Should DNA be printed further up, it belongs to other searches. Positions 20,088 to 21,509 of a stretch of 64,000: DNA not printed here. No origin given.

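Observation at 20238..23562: Plant/protist-type sugar-1-P salvage pair: UDPGP-family pyrophosphorylase next to a GHMP galactokinase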

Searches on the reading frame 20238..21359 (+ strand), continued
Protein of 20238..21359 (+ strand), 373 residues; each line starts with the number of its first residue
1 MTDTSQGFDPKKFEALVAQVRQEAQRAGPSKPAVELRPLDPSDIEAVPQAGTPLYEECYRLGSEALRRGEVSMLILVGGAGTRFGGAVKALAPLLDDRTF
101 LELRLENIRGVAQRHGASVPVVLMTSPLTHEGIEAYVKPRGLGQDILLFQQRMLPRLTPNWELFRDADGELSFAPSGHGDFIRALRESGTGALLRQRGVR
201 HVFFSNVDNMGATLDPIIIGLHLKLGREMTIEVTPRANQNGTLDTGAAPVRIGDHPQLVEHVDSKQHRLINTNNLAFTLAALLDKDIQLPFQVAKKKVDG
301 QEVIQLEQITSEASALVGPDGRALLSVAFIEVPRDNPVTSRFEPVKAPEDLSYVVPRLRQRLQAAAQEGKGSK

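Call 33: search_protein_families(library=pfam, proteins=[L059:8973-9950:+, L075:7676-8944:+, L085:11105-11767:+, L018:7477-8397:+, L056:7621-8784:-, L043:2548-4791:-, L034:327-1964:+, L036:3363-4232:+, L010:11090-13339:-, L011:8773-9834:+], max_evalue=0.00001)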
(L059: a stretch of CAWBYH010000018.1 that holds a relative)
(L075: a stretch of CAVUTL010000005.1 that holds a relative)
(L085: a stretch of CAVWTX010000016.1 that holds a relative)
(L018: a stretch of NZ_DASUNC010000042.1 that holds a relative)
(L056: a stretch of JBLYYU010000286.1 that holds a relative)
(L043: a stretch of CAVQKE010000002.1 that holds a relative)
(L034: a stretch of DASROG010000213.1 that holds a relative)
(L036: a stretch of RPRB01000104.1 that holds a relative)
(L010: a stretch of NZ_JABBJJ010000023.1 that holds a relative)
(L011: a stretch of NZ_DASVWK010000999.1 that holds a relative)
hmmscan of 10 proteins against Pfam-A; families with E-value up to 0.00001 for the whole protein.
L059:8973-9950:+ (325 aa): 1 family
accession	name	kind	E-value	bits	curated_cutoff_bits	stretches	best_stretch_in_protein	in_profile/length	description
PF01008.23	IF-2B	-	1.9e-63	214.8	22.4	1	55-309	2-277/280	Initiation factor 2 subunit family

L075:7676-8944:+ (422 aa): 3 families
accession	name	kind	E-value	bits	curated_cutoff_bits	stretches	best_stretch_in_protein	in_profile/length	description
PF05221.23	AdoHcyase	-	1.1e-63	215.6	25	2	7-144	2-143/299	S-adenosyl-L-homocysteine hydrolase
PF00670.27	AdoHcyase_NAD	-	2.6e-53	180.9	27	1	189-349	1-161/162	S-adenosyl-L-homocysteine hydrolase, NAD binding domain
PF02826.25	2-Hacid_dh_C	-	6.8e-08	32.5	25.1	1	206-302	31-131/178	D-isomer specific 2-hydroxyacid dehydrogenase, NAD binding domain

L085:11105-11767:+ (220 aa): 1 family
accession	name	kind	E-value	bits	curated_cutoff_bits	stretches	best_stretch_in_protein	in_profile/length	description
PF18912.6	DZR_2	-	2.3e-10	40.6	27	1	3-55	1-55/56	Double zinc ribbon domain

L018:7477-8397:+ (306 aa): 2 families
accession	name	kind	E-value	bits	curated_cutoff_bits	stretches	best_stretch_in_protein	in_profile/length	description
PF08007.18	JmjC_2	-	1.6e-20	73.3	22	1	115-219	23-124/127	JmjC domain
PF13621.12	Cupin_8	-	8.8e-08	32.8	27.4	1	165-209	196-241/252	Cupin-like domain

L056:7621-8784:- (387 aa): 2 families
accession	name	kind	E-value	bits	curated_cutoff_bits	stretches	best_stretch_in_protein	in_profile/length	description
PF04055.27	Radical_SAM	-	1.6e-14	54.8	29.5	1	144-305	2-156/166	Radical SAM superfamily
PF21016.3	RlmN_N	-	2.3e-12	46.9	24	1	53-93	16-56/60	Ribosomal RNA large subunit methyltransferase N-terminal domain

L043:2548-4791:- (747 aa): 5 families
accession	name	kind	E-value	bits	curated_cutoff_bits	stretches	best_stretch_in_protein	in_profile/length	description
PF17941.7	PP_kinase_C_1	-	1.3e-73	246.5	25.7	1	366-528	3-165/167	Polyphosphate kinase C-terminal domain 1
PF13090.12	PP_kinase_C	-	1.5e-63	213.8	25.8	1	536-708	1-171/172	Polyphosphate kinase C-terminal domain 2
PF02503.22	PP_kinase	-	1.4e-58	198.1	31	1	154-336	3-182/183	Polyphosphate kinase middle domain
PF13089.11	PP_kinase_N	-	1.4e-35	122.3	23.8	1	38-143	1-106/107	Polyphosphate kinase N-terminal domain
PF13091.12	PLDc_2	-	1.9e-07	31.5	27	0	406-523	16-130/132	PLD-like domain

L034:327-1964:+ (545 aa): 1 family
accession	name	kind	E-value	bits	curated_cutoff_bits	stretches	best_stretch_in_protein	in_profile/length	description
PF00128.31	Alpha-amylase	-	7.9e-17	62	22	1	116-204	13-100/446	Alpha amylase, catalytic domain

L036:3363-4232:+ (289 aa): 2 families
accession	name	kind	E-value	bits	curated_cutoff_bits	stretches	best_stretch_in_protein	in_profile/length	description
PF11845.13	Tll0287-like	-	1.4e-41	142.7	24.1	1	32-197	2-144/144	Tll0287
PF00672.30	HAMP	-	8.5e-13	48.9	25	1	231-282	2-52/53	HAMP domain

L010:11090-13339:- (749 aa): 6 families
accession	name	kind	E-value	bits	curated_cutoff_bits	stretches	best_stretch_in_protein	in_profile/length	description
PF02518.31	HATPase_c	-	1.7e-30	106.1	26.4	1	643-748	2-108/111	Histidine kinase-, DNA gyrase B-, and HSP90-like ATPase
PF08447.18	PAS_3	-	7.8e-16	58.6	25.6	1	223-310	6-89/89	PAS fold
PF00512.31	HisKA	-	8.4e-14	51.8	26.9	1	526-597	2-66/66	His Kinase A (phospho-acceptor) domain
PF13185.12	GAF_2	-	7.2e-12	46.1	28.6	1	359-511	2-136/136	GAF domain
PF01590.32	GAF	-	1.8e-08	35.4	22.4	1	377-508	18-131/133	GAF domain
PF00989.32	PAS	-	6e-06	26.7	22.6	0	197-309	2-109/113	PAS fold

L011:8773-9834:+ (353 aa): 1 family
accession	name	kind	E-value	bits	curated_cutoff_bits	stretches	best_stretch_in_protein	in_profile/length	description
PF03575.23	Peptidase_S51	-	9.7e-18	65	23.9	1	68-267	2-202/206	Peptidase family S51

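Call 40: search_solved_structures(query=A1, max_evalue=1, show_alignments=0)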
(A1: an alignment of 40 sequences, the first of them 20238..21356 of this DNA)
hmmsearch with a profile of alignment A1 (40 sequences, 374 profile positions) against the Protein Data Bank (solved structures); distinct sequences matched with E-value up to 1: 42.
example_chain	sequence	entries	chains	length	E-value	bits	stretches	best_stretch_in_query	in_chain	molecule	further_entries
1z90_A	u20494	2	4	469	5.1e-61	210.1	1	82-365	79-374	AT3g03250 protein | Probable UTP-glucose-1-phosphate uridylyltransferase 2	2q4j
2icx_A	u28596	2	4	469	5.3e-61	210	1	82-365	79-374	Probable UTP-glucose-1-phosphate uridylyltransferase 2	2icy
5weg_A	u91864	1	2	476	3.5e-60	207.3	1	82-365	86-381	UTP--glucose-1-phosphate uridylyltransferase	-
8c0b_A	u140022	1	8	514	6.6e-60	206.4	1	24-365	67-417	UTP--glucose-1-phosphate uridylyltransferase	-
7ppr_A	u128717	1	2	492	1.1e-58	202.4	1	49-365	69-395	UTP--glucose-1-phosphate uridylyltransferase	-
3r2w_A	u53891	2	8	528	1e-57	199.2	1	46-363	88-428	UTP--glucose-1-phosphate uridylyltransferase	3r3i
4r7p_A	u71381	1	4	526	1.1e-57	199.1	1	47-363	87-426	UTP--glucose-1-phosphate uridylyltransferase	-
2i5k_A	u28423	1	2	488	2.1e-57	198.1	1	48-365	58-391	UTP--glucose-1-phosphate uridylyltransferase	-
4m2b_A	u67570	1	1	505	1.1e-42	149.7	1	84-361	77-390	UDP-glucose pyrophosphorylase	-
5nzj_A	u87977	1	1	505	1.1e-42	149.7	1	84-361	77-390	UDP-glucose pyrophosphorylase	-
2oef_A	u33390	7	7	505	1.1e-42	149.7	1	84-361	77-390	UTP-glucose-1-phosphate uridylyltransferase 2, putative | UDP-glucose pyrophosphorylase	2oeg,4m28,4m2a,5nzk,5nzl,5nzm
5nzh_A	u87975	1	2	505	1.1e-42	149.7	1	84-361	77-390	UDP-glucose pyrophosphorylase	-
5nzi_A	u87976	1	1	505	1.1e-41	146.4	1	84-361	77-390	UDP-glucose pyrophosphorylase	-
5nzg_A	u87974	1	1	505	1.2e-41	146.3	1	84-361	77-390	UDP-glucose pyrophosphorylase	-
3gue_A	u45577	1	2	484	2.2e-40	142.1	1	70-366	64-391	UTP-glucose-1-phosphate uridylyltransferase 2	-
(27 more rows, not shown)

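Call 43: list_cluster_members(proteins=[P0128, P0129, P0152, P0168, P0212])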
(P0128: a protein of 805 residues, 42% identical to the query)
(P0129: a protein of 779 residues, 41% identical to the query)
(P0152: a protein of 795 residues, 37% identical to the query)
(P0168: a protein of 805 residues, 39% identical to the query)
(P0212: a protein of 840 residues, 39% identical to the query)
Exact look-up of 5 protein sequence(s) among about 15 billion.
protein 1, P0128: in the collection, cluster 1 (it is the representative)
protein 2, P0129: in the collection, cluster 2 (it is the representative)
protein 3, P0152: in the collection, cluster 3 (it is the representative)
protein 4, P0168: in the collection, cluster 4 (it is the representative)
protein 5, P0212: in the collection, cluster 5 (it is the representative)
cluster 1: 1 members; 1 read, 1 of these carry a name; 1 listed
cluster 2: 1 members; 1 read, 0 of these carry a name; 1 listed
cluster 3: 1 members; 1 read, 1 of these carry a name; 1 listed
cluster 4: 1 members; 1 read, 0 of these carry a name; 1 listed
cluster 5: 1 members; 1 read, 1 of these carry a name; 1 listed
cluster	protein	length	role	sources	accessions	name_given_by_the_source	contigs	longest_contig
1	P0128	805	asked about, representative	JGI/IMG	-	galactokinase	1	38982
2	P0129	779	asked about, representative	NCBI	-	-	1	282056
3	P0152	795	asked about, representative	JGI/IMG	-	galactokinase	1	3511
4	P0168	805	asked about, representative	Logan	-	-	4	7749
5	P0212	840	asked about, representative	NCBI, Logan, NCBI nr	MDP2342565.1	MAG: galactokinase [Deltaproteobacteria bacterium] | galactokinase [Deltaproteobacteria bacterium]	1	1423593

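Call 44: predict_structure(alignment_id=A2)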
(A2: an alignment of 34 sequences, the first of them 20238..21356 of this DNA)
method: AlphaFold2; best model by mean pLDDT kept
length: 373 residues; sequences in the alignment: 34
mean_pLDDT: 90.2   pTM: 0.90
mean pLDDT of the five models: 90.2, 89.3, 89.1, 89.1, 88.1
residues with pLDDT >= 90: 274; 70-90: 74; 50-70: 18; < 50: 7
segments of 3 or more residues with pLDDT < 50: 29-32
pLDDT, mean of each block of 10 residues (from residue 1): 65 92 71 75 95 98 98 90 74 93 94 93 93 90 85 94 93 92 96 98 96 96 98 91 89 90 90 97 95 91 94 91 95 92 91 93 83 48
secondary structure, 60 per line:
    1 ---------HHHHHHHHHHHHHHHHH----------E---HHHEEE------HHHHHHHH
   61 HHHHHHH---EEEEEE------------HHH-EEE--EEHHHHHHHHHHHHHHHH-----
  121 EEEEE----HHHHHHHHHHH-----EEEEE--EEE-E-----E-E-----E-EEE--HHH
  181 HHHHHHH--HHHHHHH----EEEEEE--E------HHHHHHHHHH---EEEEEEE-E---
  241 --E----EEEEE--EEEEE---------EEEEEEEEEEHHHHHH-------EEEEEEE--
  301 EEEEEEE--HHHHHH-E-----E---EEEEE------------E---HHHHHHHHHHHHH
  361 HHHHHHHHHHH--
elements in order: H10-26 E44-46 H53-67 E71-76 E93-95 H100-115 E121-125 H130-140 E146-150 E153-155 E173-175 H178-187 H190-196 E201-206 H216-225 E229-235 E248-252 E255-259 E269-278 H279-284 E292-298 E301-307 H310-315 E327-331 H348-371

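Call 46: fold_search(model_id=the predicted structure, library=pdb)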
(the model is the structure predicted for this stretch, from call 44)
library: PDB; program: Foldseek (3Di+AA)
matches with E <= 10: 1500; with E <= 0.001: 417
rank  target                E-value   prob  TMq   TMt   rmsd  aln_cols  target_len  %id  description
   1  8yp3_A                4.1e-29  1.00  0.79  0.64   3.7       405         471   22  Crystal structure of UDP-N-acetylglucosamine pyrophosphorylase from Spodoptera frugiperda in complex with UDP-GlcNAc (released 2024-08-07)
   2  8yp3_C                1.8e-28  1.00  0.76  0.62   5.9       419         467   22  Crystal structure of UDP-N-acetylglucosamine pyrophosphorylase from Spodoptera frugiperda in complex with UDP-GlcNAc (released 2024-08-07)
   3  6g9w_B                7.6e-28  1.00  0.73  0.59   5.9       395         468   21  Crystal Structure of Aspergillus fumigatus UDP-N-acetylglucosamine pyrophosphorylase in complex with UTP (released 2019-04-24)
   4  8yp3_B                1.8e-27  1.00  0.77  0.64   5.0       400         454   22  Crystal structure of UDP-N-acetylglucosamine pyrophosphorylase from Spodoptera frugiperda in complex with UDP-GlcNAc (released 2024-08-07)
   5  2icx_B                1.9e-27  1.00  0.73  0.60   4.9       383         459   24  Crystal Structure of a Putative UDP-glucose Pyrophosphorylase from Arabidopsis Thaliana with Bound UTP (released 2006-09-26)
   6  1jv1_A                2.1e-27  1.00  0.76  0.59   3.5       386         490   21  CRYSTAL STRUCTURE OF HUMAN AGX1 COMPLEXED WITH UDPGLCNAC (released 2002-08-28)
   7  9g63_B                2.9e-27  1.00  0.74  0.59   5.6       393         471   21  The structure of Aspergillus fumigatus UDP-GlcNAc pyrophosphorylase in complex with fragments (released 2025-07-30)
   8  5weg_B                3.3e-27  1.00  0.71  0.60   4.3       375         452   26  Crystal Structure of UDP-glucose pyrophosphorylase from Sugarcane (released 2018-03-14)
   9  9g53_A                3.7e-27  1.00  0.77  0.62   3.4       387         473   21  The structure of Aspergillus fumigatus UDP-GlcNAc pyrophosphorylase in complex with a fragment (released 2025-07-30)
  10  8yp3_D                3.9e-27  1.00  0.75  0.61   5.9       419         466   22  Crystal structure of UDP-N-acetylglucosamine pyrophosphorylase from Spodoptera frugiperda in complex with UDP-GlcNAc (released 2024-08-07)
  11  1vm8_A                4.7e-27  1.00  0.77  0.59   3.5       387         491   21  Crystal structure of UDP-N-acetylglucosamine pyrophosphorylase (Agx2) from Mus musculus at 2.50 A resolution (released 2004-10-05)
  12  2icx_A                5.0e-27  1.00  0.73  0.60   4.4       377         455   25  Crystal Structure of a Putative UDP-glucose Pyrophosphorylase from Arabidopsis Thaliana with Bound UTP (released 2006-09-26)
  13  8qh2                  5.3e-27  1.00  0.77  0.62   4.0       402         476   23  Crystal structure of chimeric UAP1L1 (released 2024-09-18)
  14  6tn3_B                6.0e-27  1.00  0.75  0.61   5.3       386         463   21  Crystal Structure of Aspergillus fumigatus UDP-N-acetylglucosamine pyrophosphorylase in complex with GlcNAc-1P (released 2020-04-01)
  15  9g53_B                6.3e-27  1.00  0.73  0.59   6.0       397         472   21  The structure of Aspergillus fumigatus UDP-GlcNAc pyrophosphorylase in complex with a fragment (released 2025-07-30)
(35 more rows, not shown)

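Call 60: find_encoding_contigs(protein=P0212, flank=10000, max_places=2)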
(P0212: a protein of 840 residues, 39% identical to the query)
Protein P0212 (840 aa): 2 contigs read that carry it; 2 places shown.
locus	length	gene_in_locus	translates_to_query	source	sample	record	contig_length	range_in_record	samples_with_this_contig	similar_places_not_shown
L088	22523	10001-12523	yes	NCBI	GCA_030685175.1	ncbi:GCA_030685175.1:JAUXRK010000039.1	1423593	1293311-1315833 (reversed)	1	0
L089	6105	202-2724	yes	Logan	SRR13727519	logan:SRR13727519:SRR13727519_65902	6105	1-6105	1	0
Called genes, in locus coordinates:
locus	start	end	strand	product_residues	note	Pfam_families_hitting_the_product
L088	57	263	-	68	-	PF09360:zf-CDGSH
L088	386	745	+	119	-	-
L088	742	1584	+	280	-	PF07313:AmiA-like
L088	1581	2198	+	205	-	PF17837:4PPT_N, PF01648:ACPS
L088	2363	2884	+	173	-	PF00034:Cytochrom_C, PF13442:Cytochrome_CBB3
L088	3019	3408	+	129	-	-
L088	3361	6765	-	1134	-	-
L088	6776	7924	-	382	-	-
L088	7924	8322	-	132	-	-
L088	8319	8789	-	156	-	PF07963:N_methyl (weak)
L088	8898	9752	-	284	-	PF13512:TPR_18, PF13174:TPR_6 (faint), PF13525:YfiO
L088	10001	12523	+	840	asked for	PF01704:UDPGP, PF10509:GalKase_gal_bdg, PF00288:GHMP_kinases_N, PF08544:GHMP_kinases_C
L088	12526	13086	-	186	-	-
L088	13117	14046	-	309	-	PF05090:HTTM (weak)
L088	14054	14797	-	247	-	-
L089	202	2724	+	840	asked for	PF01704:UDPGP, PF10509:GalKase_gal_bdg, PF00288:GHMP_kinases_N, PF08544:GHMP_kinases_C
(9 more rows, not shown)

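Call 61: find_encoding_contigs(protein=P0129, flank=10000, max_places=2)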
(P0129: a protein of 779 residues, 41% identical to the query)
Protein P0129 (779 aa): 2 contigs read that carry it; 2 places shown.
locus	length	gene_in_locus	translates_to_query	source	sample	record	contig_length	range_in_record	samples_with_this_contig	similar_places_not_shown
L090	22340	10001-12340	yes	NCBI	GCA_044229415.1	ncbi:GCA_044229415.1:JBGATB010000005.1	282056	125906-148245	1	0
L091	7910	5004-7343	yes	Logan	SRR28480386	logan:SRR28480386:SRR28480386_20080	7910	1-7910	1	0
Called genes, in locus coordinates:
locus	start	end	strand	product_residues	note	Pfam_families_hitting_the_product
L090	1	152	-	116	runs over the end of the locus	-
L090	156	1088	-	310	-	-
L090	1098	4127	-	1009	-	PF01436:NHL (faint), PF25021:TEN_NHL (faint)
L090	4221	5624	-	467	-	PF13490:zf-HC2 (weak), PF00069:Pkinase, PF07714:PK_Tyr_Ser-Thr, PF01636:APH (weak), PF03109:ABC1 (weak)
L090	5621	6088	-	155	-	-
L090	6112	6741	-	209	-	-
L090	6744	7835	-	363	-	PF01103:Omp85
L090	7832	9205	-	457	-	PF00326:Peptidase_S9 (faint)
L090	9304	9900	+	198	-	PF00440:TetR_N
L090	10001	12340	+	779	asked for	PF01704:UDPGP, PF10509:GalKase_gal_bdg, PF00288:GHMP_kinases_N, PF08544:GHMP_kinases_C (weak)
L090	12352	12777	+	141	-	PF00254:FKBP_C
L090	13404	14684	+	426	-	PF05697:Trigger_N, PF00254:FKBP_C, PF05698:Trigger_C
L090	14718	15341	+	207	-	PF00574:CLP_protease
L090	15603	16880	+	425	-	PF06689:zf-C4_ClpX, PF05496:RuvB_N (weak), PF01078:Mg_chelatase (faint), PF00004:AAA, PF07724:AAA_2, PF07728:AAA_5 (faint), PF10431:ClpB_D2-small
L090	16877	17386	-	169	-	-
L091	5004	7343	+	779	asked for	PF01704:UDPGP, PF10509:GalKase_gal_bdg, PF00288:GHMP_kinases_N, PF08544:GHMP_kinases_C (weak)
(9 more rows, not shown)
